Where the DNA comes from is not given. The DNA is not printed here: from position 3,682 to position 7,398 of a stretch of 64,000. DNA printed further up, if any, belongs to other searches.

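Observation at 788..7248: Co-directional lysX - sensor kinase - response regulator - PAP2 phosphatase cluster: a putative regulated membrane-charge-remodelling module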

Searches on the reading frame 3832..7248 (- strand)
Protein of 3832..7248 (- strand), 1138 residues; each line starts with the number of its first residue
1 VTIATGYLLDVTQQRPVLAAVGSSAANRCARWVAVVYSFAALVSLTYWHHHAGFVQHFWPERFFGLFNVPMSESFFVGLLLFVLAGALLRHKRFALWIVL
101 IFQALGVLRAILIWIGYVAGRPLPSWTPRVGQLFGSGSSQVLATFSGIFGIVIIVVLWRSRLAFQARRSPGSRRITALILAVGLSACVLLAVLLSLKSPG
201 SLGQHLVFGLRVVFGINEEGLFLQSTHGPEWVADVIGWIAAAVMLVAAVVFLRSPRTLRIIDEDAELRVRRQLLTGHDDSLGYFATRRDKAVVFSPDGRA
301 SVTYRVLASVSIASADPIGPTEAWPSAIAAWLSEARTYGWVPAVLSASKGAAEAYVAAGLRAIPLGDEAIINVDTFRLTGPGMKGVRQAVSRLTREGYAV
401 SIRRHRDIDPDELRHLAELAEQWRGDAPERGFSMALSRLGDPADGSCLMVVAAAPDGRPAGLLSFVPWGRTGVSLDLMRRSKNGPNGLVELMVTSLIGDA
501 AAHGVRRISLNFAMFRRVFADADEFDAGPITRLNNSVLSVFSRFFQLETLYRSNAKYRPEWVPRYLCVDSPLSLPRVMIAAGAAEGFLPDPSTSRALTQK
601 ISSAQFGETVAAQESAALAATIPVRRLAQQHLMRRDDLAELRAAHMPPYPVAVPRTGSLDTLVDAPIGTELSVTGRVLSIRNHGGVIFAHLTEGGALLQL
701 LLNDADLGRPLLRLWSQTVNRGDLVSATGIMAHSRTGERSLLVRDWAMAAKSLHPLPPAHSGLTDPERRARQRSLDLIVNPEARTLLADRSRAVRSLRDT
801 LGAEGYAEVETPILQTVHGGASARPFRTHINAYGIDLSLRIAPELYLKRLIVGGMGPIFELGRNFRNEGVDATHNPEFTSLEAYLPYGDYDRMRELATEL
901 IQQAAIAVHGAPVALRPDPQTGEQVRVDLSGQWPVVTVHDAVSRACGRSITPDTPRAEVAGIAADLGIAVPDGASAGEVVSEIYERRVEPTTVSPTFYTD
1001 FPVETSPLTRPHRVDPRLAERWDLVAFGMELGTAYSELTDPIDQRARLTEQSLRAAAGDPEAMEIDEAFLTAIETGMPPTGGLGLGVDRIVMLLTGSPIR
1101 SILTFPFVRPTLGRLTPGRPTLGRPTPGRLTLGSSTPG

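Call 7: search_protein_families(library=pfam, proteins=[window:3832-7248:-])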
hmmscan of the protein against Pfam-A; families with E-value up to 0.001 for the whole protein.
window:3832-7248:- (1138 aa): 5 families
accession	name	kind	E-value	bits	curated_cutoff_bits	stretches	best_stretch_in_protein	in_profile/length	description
PF09924.15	LPG_synthase_C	-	1.7e-85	287.1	27.5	1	271-567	2-297/298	Phosphatidylglycerol lysyltransferase, C-terminal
PF00152.25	tRNA-synt_2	-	6.9e-74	249.1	25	1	766-1107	2-306/308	tRNA synthetases class II (D, K and N)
PF16995.10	tRNA-synt_2_TM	-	1.7e-16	61.1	26.8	1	30-250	10-213/215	Transmembrane region of lysyl-tRNA synthetase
PF01336.31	tRNA_anti-codon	-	4.1e-07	30.3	27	1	672-746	2-72/75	OB-fold nucleic acid binding domain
PF01409.25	tRNA-synt_2d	-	0.0001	22.3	19.8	0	858-919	105-164/246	tRNA synthetases class II core domain (F)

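Call 8: search_protein_families(library=ncbifam, proteins=[window:3832-7248:-])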
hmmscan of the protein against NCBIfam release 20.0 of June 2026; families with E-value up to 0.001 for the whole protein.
window:3832-7248:- (1138 aa): 15 families
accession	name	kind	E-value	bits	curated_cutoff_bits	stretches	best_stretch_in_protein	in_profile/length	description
NF002821.0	PRK02983.1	equivalog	0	1414.2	742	1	24-1111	16-1101/1102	bifunctional lysylphosphatidylglycerol synthetase/lysine--tRNA ligase LysX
NF001756.1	PRK00484.1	subfamily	1.2e-155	518.9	468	1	629-1110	2-487/488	lysine--tRNA ligase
TIGR00499.1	lysS_bact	equivalog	8.2e-129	430.4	427.6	1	634-1110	9-494/496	lysine--tRNA ligase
NF009101.0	PRK12445.1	subfamily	1.7e-98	330.4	1026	1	668-1110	65-503/505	lysine--tRNA ligase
TIGR00462.1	genX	equivalog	1.1e-53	182.6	286.9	1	788-1097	2-295/304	EF-P lysine aminoacylase EpmA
NF033480.1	bifunc_MprF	equivalog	2.1e-50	171.9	600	1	148-580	416-834/841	bifunctional lysylphosphatidylglycerol flippase/synthetase MprF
NF006828.0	PRK09350.1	equivalog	1.8e-42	145.8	264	1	786-1107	15-322/325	elongation factor P--(R)-beta-lysine ligase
TIGR00459.1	aspS_bact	equivalog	4.1e-28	98.1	373.85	2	661-910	9-262/586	aspartate--tRNA ligase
NF001750.0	PRK00476.1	equivalog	7.4e-28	97.2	443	2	655-910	5-267/590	aspartate--tRNA ligase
NF003483.0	PRK05159.1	equivalog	1.8e-26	93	353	2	667-908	16-258/438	aspartate--tRNA(Asn) ligase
TIGR00458.1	aspS_nondisc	equivalog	1.2e-25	90.4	368.4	1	668-1108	12-422/428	aspartate--tRNA(Asn) ligase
NF009460.0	PRK12820.1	equivalog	1.6e-22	79.4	1379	2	665-911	32-296/723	bifunctional aspartyl-tRNA synthetase/aspartyl/glutamyl-tRNA amidotransferase subunit C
NF003037.0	PRK03932.1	equivalog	2.7e-08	33.2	414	1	664-904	12-258/451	asparagine--tRNA ligase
NF005052.0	PRK06462.1-1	equivalog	6.6e-07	28.7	368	1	777-1094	39-331/353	asparagine synthetase A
TIGR00457.1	asnS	equivalog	2.4e-06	26.6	342.6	0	667-903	15-259/455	asparagine--tRNA ligase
